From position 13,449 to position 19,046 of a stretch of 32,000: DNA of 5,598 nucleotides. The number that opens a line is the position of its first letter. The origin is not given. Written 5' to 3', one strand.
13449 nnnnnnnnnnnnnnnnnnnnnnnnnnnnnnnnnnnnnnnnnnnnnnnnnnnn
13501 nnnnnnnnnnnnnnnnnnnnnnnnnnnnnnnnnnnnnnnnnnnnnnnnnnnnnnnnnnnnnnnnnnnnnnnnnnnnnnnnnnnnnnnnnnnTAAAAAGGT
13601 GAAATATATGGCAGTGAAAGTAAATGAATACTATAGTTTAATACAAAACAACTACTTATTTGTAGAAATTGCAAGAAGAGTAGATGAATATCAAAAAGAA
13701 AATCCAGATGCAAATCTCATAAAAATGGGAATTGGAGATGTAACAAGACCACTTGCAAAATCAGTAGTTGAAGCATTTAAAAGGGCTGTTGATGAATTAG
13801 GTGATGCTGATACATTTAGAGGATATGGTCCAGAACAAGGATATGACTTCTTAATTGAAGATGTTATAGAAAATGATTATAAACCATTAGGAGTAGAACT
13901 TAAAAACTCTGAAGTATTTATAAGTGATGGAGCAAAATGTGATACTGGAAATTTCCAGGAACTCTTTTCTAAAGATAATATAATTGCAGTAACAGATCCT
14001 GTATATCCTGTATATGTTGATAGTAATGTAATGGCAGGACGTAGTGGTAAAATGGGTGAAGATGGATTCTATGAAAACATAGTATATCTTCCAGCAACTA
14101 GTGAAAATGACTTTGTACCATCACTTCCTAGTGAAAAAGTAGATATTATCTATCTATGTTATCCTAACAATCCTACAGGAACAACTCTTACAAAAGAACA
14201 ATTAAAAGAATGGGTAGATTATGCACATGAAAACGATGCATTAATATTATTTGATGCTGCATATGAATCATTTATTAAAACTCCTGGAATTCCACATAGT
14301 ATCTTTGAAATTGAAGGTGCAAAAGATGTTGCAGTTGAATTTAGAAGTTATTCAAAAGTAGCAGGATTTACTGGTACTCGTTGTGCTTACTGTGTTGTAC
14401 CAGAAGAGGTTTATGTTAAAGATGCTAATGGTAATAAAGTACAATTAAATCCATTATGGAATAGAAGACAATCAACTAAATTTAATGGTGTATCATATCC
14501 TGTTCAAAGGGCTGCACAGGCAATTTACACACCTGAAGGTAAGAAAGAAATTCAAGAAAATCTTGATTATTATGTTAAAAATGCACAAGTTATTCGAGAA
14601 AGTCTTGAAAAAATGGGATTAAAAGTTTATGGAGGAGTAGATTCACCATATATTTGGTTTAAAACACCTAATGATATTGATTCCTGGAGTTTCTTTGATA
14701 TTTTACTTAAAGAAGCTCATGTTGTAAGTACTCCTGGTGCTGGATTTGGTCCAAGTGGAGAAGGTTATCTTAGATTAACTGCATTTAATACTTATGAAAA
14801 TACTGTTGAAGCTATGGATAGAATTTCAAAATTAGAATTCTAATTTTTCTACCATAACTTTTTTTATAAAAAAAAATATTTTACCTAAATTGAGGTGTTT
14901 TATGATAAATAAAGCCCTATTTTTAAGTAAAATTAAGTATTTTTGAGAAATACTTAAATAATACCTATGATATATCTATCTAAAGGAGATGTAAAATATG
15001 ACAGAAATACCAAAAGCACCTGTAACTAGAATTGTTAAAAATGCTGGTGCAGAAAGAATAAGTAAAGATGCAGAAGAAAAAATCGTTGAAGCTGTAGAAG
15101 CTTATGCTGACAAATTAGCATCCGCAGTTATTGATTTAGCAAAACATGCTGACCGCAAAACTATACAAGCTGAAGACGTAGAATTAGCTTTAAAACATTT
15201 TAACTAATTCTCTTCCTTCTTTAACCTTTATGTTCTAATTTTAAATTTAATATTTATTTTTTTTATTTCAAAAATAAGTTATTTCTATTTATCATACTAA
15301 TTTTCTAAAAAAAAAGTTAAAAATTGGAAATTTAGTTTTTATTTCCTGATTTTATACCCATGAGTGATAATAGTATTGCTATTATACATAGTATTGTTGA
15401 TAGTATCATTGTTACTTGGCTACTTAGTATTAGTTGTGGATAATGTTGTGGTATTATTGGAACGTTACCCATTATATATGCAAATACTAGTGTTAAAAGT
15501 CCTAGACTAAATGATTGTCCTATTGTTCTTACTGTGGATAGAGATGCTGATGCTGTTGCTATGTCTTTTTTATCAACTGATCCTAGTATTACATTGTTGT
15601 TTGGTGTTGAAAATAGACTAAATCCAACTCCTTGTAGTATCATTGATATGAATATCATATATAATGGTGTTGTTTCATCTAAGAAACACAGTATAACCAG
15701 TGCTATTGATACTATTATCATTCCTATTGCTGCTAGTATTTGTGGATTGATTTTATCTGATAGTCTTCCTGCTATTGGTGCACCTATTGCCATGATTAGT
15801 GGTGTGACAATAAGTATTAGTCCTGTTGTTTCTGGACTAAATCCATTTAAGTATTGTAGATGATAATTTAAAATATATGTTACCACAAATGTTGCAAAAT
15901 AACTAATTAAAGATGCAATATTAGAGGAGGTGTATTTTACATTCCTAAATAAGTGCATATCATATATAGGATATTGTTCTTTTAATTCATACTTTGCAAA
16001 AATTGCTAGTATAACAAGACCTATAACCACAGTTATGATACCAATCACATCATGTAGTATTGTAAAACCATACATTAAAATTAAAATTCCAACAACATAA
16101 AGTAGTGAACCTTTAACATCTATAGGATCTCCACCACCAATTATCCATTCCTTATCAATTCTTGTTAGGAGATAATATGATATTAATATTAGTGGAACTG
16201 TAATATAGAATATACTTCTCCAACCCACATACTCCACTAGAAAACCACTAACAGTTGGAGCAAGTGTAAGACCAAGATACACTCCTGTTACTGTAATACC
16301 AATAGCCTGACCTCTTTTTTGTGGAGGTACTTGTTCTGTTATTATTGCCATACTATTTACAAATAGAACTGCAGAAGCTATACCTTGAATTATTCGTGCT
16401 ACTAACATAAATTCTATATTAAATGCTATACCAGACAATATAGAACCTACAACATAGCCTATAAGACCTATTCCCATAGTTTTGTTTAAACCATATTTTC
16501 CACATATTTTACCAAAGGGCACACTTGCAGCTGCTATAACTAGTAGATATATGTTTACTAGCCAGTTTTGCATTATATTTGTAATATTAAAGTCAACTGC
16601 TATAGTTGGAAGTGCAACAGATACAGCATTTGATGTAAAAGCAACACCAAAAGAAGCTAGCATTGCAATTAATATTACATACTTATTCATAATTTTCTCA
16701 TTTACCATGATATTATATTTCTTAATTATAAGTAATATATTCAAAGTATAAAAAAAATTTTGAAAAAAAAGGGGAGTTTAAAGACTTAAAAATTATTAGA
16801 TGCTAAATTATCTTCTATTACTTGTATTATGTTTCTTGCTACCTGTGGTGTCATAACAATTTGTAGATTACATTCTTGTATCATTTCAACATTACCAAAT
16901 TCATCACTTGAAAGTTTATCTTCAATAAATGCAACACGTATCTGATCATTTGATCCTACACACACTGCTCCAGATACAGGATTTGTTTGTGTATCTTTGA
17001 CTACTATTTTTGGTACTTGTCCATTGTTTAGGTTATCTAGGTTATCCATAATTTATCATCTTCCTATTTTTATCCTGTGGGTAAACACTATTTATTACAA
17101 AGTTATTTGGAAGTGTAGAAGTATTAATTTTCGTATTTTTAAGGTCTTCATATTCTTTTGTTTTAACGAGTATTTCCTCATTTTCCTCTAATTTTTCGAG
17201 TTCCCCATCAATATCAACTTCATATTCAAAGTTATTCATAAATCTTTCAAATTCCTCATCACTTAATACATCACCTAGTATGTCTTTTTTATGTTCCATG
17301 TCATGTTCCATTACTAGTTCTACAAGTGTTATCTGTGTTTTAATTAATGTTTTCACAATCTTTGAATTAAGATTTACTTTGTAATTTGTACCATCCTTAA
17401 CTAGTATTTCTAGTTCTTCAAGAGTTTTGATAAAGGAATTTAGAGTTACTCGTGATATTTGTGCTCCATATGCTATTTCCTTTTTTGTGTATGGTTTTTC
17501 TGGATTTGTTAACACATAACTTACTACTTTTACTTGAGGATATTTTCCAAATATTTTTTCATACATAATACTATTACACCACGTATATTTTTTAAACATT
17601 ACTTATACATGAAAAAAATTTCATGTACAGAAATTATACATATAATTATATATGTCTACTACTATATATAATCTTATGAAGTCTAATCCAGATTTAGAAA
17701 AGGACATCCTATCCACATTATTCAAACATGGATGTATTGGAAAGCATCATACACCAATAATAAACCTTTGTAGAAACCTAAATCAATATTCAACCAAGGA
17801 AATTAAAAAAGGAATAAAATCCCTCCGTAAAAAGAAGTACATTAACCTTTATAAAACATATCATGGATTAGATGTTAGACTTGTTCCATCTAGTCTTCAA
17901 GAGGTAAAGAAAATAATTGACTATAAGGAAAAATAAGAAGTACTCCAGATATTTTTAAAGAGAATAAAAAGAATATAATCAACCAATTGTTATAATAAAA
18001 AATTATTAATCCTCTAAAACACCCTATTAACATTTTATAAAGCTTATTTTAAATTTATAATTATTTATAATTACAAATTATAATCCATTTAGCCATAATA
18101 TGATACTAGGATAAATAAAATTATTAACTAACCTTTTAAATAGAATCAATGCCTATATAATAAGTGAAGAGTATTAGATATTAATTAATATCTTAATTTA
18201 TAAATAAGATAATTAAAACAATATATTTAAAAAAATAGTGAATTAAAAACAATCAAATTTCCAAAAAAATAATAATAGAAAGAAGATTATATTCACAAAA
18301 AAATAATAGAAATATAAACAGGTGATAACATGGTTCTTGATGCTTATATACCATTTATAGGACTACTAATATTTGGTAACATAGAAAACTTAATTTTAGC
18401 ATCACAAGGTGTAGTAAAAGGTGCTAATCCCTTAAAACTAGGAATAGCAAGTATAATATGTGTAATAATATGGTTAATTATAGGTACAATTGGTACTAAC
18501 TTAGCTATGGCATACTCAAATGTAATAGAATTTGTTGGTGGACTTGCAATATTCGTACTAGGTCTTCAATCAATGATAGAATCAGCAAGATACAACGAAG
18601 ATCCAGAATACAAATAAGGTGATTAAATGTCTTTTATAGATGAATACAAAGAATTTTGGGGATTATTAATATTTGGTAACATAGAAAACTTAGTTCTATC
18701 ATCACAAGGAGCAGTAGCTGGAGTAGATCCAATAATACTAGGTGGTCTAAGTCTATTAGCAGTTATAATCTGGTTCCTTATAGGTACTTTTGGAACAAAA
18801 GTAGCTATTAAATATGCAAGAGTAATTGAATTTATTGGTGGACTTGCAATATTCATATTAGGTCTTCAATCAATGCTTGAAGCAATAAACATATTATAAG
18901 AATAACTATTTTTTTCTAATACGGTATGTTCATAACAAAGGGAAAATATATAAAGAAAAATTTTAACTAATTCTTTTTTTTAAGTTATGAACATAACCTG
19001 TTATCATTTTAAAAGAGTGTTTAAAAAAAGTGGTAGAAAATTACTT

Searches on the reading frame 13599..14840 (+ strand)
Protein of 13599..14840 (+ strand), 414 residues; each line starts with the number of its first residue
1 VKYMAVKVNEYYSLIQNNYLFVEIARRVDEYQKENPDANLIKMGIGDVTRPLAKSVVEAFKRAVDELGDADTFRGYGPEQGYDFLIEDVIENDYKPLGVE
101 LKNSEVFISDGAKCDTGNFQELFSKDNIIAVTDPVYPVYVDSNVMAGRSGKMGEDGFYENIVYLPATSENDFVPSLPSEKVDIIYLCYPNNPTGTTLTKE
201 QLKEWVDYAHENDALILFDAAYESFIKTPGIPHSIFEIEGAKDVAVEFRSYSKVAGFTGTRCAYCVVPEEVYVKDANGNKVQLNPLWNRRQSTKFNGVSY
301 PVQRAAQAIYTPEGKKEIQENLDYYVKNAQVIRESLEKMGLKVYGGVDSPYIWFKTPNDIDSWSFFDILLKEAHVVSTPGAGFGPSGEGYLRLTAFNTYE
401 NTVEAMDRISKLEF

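Call 24: search_protein_families(library=pfam, proteins=[window:13599-14840:+], max_evalue=0.01)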
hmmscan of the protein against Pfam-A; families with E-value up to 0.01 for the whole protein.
window:13599-14840:+ (414 aa): 2 families
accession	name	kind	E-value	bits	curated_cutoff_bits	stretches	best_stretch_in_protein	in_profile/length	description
PF00155.27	Aminotran_1_2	-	1.1e-33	117.3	19.7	1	39-409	2-361/361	Aminotransferase class I and II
PF25509.1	DUF7916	-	0.00058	19.4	27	1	116-217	137-227/296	Domain of unknown function (DUF7916)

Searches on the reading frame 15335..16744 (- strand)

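Call 23: search_protein_families(library=pfam, proteins=[window:15335-16744:-], max_evalue=0.01)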
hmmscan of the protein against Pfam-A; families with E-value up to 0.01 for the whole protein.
window:15335-16744:- (470 aa): 5 families
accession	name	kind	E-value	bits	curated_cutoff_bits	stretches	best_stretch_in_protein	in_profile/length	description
PF07690.21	MFS_1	-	2.6e-52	178.3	33.4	2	28-192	2-172/347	Major Facilitator Superfamily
PF00083.30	Sugar_tr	-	6e-12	45.6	22.3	2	18-193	18-188/452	Sugar (and other) transporter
PF12832.13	MFS_1_like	-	2.4e-05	24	25.2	1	293-452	23-144/373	MFS_1 like family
PF00892.27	EamA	-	0.00043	21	28.2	1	309-379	5-81/135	EamA-like transporter family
PF05977.19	MFS_3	-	0.0091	14.9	27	0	274-403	15-145/524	Transmembrane secretion effector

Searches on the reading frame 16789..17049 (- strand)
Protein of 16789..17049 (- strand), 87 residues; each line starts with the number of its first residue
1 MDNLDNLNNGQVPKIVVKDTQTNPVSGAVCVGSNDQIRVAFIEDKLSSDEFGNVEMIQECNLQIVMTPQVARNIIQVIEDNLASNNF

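Call 23: search_protein_families(library=pfam, proteins=[window:16789-17049:-], max_evalue=0.01)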
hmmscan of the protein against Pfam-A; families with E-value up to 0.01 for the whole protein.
window:16789-17049:- (87 aa): 0 families

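Call 60: search_protein_families(library=pfam, proteins=[window:16789-17049:-], max_evalue=10)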
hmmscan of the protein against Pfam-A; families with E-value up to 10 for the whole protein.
window:16789-17049:- (87 aa): 1 family
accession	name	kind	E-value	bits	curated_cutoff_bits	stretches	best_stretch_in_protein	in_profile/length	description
PF11950.13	DUF3467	-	0.033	14.7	25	1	26-84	30-82/92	Protein of unknown function (DUF3467)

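Call 84: search_protein_families(library=ncbifam, proteins=[window:16789-17049:-], max_evalue=0.01)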
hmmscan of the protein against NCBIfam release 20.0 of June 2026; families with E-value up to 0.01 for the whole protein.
window:16789-17049:- (87 aa): 0 families

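Call 95: search_protein_families(library=padloc, proteins=[window:16789-17049:-], max_evalue=0.01)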
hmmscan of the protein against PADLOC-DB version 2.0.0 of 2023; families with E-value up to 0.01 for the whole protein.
window:16789-17049:- (87 aa): 0 families

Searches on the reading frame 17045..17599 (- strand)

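Call 23: search_protein_families(library=pfam, proteins=[window:17045-17599:-], max_evalue=0.01)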
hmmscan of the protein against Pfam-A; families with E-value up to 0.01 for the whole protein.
window:17045-17599:- (185 aa): 1 family
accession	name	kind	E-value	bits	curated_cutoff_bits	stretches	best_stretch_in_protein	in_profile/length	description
PF14947.12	HTH_45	-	0.0056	17.1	25.5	1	23-75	5-58/77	Winged helix-turn-helix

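Call 84: search_protein_families(library=ncbifam, proteins=[window:17045-17599:-], max_evalue=0.01)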
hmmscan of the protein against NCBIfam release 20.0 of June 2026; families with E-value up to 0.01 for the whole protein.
window:17045-17599:- (185 aa): 1 family
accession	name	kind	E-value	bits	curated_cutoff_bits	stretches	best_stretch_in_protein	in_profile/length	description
NF053610.1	Sso10a_fam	subfamily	0.0034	17.4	60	1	24-74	5-55/64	Sso10a family chromatin protein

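Call 95: search_protein_families(library=padloc, proteins=[window:17045-17599:-], max_evalue=0.01)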
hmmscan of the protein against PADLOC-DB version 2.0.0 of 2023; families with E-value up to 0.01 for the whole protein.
window:17045-17599:- (185 aa): 4 families
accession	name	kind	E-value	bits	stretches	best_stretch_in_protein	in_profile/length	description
PDLC04368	PDC-M05A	-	0.001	17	1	13-81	7-78/201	-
PDLC01853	CARF3--CARF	-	0.0019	15.9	1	12-70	131-188/209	-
PDLC02976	WH_III-A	-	0.0041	15.8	1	25-105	8-87/104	-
PDLC03963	SoFic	-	0.0065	13.9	0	23-85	296-358/361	-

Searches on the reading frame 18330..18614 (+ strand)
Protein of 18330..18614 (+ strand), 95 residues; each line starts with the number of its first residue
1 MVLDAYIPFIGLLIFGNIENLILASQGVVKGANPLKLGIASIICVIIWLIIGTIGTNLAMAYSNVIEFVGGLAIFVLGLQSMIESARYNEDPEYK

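Call 23: search_protein_families(library=pfam, proteins=[window:18330-18614:+], max_evalue=0.01)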
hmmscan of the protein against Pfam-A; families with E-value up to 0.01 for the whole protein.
window:18330-18614:+ (95 aa): 0 families

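Call 60: search_protein_families(library=pfam, proteins=[window:18330-18614:+], max_evalue=10)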
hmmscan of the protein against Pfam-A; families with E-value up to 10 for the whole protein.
window:18330-18614:+ (95 aa): 1 family
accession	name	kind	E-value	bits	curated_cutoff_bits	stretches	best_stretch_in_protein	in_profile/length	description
PF19140.5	DUF5823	-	0.089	13.2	25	1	6-61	29-83/178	Family of unknown function (DUF5823)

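Call 84: search_protein_families(library=ncbifam, proteins=[window:18330-18614:+], max_evalue=0.01)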
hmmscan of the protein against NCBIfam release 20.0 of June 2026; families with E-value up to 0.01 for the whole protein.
window:18330-18614:+ (95 aa): 0 families

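Call 95: search_protein_families(library=padloc, proteins=[window:18330-18614:+], max_evalue=0.01)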
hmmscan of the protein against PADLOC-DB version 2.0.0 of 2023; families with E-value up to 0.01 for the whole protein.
window:18330-18614:+ (95 aa): 0 families

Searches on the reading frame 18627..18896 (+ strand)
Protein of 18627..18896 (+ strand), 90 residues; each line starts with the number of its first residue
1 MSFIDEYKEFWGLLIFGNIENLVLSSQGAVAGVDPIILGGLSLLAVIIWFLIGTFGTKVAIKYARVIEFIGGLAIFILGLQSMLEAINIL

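Call 23: search_protein_families(library=pfam, proteins=[window:18627-18896:+], max_evalue=0.01)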
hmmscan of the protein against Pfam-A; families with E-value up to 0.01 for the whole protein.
window:18627-18896:+ (90 aa): 0 families

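Call 95: search_protein_families(library=padloc, proteins=[window:18627-18896:+], max_evalue=0.01)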
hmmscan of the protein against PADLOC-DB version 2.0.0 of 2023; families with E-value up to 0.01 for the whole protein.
window:18627-18896:+ (90 aa): 0 families

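Call 98: find_homologous_proteins(query=window:18627-18896:+, max_evalue=0.00001)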
Query window:18627-18896:+ (90 aa): 1592 proteins with E <= 0.00001 among 1607 candidates; the best 120 are listed.
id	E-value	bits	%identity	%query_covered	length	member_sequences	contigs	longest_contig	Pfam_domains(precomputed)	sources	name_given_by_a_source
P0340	5.2e-47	176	99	100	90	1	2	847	-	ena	-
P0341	6.7e-47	175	99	100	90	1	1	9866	-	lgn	-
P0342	9.8e-47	175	99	100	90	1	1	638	-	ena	-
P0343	1.1e-46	175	99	100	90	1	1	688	-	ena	-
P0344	3.2e-46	173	99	100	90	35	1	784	-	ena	-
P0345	3.8e-46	173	99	100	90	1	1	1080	-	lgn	-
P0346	1.8e-45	171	96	100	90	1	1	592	-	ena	-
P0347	3.4e-42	160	87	100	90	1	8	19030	-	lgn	-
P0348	4.9e-41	157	86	100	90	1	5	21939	-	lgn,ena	-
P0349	6.1e-41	156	87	99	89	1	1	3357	-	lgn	-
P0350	8.9e-39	149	65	94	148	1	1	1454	-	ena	-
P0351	2.4e-37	145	79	99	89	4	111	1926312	-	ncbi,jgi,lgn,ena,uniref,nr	ncbi:hypothetical protein [Candidatus Methanosphaera massiliense]|jgi:putative Mn2+ efflux pump MntP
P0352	6.7e-37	143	82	97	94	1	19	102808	-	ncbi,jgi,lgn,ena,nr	ncbi:MAG: hypothetical protein E7Z85_08255 [Methanosphaera stadtmanae]|nr:hypothetical protein [Meth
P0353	7.9e-37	143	78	98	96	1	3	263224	-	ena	-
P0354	7.9e-37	143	78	98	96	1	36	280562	-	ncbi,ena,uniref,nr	ncbi:hypothetical protein [Methanosphaera cuniculi]|uniref:Uncharacterized protein n=1 Tax=Methanosp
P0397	1.7e-33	132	74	100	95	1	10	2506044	-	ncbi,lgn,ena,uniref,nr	ncbi:hypothetical protein PXD04_10560 [Methanosphaera sp. ISO3-F5]|uniref:hypothetical protein n=1 T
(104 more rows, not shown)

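Call 99: find_encoding_contigs(protein=P0351, flank=9000, max_places=1)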
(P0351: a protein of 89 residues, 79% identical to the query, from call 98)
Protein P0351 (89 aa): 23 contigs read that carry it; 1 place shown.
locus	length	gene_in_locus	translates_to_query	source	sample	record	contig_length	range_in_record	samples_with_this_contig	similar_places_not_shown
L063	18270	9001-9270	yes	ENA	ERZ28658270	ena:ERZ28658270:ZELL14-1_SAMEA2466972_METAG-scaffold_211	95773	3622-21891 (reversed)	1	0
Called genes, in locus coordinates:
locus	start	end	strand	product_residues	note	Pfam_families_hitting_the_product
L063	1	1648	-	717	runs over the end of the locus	PF09371:Tex_N, PF22706:Tex_central_region, PF14639:YqgF (weak), PF16921:Tex_YqgF, PF12836:HHH_3, PF17674:HHH_9, PF00575:S1, PF23459:S1_RRP5 (weak), +1 more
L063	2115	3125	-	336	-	PF09587:PGA_cap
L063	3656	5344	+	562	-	PF00749:tRNA-synt_1c, PF03950:tRNA-synt_1c_C, PF20974:tRNA-synt_1c_C2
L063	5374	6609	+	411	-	PF00155:Aminotran_1_2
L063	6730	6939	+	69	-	PF00125:Histone, PF00808:CBFD_NFYB_HMF, PF15511:CENP-T_C, PF03847:TFIID_20kDa (weak), PF15630:CENP-S (weak)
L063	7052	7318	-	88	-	-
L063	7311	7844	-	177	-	-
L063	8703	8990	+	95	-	-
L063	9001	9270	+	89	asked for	-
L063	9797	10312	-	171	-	-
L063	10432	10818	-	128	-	-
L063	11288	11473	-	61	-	-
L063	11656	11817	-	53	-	-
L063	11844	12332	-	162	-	PF01613:Flavin_Reduct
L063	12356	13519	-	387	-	PF00155:Aminotran_1_2, PF00266:Aminotran_5 (faint)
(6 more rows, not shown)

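Call 100: find_encoding_contigs(protein=P0354, flank=9000, max_places=1)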
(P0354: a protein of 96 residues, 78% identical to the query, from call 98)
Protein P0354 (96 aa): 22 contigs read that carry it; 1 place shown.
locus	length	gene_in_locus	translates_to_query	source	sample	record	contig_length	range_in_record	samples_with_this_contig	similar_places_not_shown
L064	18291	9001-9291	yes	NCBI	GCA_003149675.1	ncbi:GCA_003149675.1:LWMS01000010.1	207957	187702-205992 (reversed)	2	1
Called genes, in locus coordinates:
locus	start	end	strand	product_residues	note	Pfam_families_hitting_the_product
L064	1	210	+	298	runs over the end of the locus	PF08350:FilR1_middle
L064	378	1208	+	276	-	PF25213:HVO_A0261_N, PF01022:HTH_5 (weak), PF08350:FilR1_middle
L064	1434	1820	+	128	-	-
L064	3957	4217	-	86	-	-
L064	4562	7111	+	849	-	PF01136:Peptidase_U32, PF12392:DUF3656, PF01136:Peptidase_U32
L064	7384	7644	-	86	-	-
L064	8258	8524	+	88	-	-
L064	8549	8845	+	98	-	-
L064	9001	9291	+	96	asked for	-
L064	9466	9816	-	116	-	-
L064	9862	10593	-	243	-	PF04029:2-ph_phosp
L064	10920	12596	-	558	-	PF13250:SNIPE, PF13455:MUG113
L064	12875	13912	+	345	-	PF01944:SpoIIM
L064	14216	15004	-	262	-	PF00590:TP_methylase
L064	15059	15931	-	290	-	PF00535:Glycos_transf_2, PF13641:Glyco_tranf_2_3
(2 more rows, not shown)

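Call 101: find_encoding_contigs(protein=P0397, flank=9000, max_places=1)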
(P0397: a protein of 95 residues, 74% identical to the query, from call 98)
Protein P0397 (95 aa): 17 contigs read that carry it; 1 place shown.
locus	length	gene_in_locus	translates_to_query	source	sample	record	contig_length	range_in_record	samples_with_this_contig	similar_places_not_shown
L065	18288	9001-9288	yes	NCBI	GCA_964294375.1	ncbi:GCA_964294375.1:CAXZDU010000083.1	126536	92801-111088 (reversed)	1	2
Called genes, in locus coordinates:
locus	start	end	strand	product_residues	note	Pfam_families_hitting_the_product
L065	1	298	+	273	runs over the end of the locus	-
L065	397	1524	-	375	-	PF09587:PGA_cap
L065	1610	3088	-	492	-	PF00209:SNF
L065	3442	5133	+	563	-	PF00749:tRNA-synt_1c, PF03950:tRNA-synt_1c_C, PF20974:tRNA-synt_1c_C2 (weak)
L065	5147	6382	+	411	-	PF00155:Aminotran_1_2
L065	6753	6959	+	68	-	PF00125:Histone, PF00808:CBFD_NFYB_HMF, PF07524:Bromo_TP (weak), PF15511:CENP-T_C, PF15630:CENP-S (weak)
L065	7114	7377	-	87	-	-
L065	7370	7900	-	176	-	-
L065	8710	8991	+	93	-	-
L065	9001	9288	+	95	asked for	-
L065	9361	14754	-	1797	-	PF13195:DUF4011, PF13086:AAA_11, PF13245:AAA_19 (faint), PF13086:AAA_11, PF13087:AAA_12, PF18741:MTES_1575, PF11784:DUF3320 (faint)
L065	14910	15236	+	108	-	PF03819:MazG (weak), PF12643:MazG-like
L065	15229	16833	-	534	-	PF01935:DUF87, PF05872:HerA_C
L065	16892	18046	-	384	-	PF00155:Aminotran_1_2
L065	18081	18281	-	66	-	-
